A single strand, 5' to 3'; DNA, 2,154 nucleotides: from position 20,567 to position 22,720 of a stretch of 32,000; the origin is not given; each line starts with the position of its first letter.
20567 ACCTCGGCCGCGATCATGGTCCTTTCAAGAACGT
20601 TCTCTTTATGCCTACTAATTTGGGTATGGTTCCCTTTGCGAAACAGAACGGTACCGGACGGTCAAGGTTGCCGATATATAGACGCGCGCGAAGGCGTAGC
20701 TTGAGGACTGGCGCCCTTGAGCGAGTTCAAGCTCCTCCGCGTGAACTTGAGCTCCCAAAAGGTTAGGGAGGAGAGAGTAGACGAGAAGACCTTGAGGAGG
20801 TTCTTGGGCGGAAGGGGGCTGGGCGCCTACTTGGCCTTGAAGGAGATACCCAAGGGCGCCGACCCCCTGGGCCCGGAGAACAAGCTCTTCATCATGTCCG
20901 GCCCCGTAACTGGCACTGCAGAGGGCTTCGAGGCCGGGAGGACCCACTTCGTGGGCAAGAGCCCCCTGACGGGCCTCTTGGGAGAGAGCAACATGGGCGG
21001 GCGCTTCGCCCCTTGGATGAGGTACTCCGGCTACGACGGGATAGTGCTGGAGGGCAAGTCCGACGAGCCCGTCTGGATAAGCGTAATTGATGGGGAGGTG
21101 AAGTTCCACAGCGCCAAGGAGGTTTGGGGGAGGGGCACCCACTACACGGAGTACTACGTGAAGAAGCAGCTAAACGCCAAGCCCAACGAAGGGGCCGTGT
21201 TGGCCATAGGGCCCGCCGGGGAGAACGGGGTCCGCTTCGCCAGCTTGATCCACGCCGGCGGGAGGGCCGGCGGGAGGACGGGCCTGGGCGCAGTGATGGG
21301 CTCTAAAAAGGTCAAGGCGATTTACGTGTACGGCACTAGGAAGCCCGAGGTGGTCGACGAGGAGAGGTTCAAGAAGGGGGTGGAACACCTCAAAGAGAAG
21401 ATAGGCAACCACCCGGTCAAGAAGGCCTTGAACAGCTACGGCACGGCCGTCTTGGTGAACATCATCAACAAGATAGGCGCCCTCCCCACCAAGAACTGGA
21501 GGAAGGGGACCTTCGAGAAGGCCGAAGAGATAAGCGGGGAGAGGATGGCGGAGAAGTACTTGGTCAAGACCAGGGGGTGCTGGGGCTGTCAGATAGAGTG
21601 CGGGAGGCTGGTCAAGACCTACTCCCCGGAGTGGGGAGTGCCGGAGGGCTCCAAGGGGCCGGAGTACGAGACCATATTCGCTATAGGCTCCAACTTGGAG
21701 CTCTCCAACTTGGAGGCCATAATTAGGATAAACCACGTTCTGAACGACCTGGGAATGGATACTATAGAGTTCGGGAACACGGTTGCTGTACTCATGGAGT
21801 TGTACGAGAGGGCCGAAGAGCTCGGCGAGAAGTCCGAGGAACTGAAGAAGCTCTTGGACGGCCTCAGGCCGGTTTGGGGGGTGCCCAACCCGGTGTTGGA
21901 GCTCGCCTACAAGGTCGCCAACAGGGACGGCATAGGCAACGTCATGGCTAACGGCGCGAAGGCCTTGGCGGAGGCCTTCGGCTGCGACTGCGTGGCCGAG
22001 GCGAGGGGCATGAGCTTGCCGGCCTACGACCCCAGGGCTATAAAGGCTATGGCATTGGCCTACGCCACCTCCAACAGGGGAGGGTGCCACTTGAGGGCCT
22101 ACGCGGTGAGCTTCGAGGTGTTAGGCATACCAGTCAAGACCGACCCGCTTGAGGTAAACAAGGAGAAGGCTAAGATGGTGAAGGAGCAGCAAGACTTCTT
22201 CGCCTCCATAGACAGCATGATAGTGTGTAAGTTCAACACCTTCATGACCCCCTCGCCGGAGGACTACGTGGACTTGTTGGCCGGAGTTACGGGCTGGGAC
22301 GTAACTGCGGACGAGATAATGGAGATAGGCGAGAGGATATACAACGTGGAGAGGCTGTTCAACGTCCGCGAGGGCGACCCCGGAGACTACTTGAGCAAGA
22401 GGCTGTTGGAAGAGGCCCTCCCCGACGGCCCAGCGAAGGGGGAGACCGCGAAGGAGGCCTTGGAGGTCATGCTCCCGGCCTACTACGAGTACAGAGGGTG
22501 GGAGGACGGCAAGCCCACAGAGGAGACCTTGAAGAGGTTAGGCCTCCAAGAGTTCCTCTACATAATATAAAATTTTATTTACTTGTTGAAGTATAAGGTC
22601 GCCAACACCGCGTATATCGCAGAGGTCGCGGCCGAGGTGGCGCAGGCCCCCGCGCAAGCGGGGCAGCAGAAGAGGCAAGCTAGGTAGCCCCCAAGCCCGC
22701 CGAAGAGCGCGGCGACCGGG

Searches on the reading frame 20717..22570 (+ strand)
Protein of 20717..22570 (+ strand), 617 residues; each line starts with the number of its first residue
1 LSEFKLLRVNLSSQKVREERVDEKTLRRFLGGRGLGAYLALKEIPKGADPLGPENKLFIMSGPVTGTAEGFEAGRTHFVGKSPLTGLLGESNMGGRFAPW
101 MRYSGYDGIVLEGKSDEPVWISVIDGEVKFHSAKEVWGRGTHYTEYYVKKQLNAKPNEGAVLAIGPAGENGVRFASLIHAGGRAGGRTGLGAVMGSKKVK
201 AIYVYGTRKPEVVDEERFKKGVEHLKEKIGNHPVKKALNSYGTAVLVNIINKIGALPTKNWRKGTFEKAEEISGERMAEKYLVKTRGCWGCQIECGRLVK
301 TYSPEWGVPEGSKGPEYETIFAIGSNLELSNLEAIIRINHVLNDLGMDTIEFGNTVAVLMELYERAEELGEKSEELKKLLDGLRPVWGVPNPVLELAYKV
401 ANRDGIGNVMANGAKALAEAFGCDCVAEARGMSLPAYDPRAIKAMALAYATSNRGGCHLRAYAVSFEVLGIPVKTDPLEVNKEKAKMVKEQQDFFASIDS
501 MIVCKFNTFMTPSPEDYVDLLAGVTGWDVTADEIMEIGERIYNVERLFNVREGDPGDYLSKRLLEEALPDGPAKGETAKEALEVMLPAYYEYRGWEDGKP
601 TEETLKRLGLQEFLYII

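Call 29: search_protein_families(library=pfam, proteins=[window:20717-22570:+], max_evalue=0.001)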
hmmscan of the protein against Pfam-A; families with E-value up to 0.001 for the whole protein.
window:20717-22570:+ (617 aa): 2 families
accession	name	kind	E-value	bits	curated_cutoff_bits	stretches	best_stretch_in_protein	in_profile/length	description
PF01314.23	AFOR_C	-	1.1e-139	466.3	27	1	222-610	3-385/385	Aldehyde ferredoxin oxidoreductase, domains 2 & 3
PF02730.20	AFOR_N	-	3.9e-74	249.1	29.8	1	5-207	2-199/199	Aldehyde ferredoxin oxidoreductase, N-terminal domain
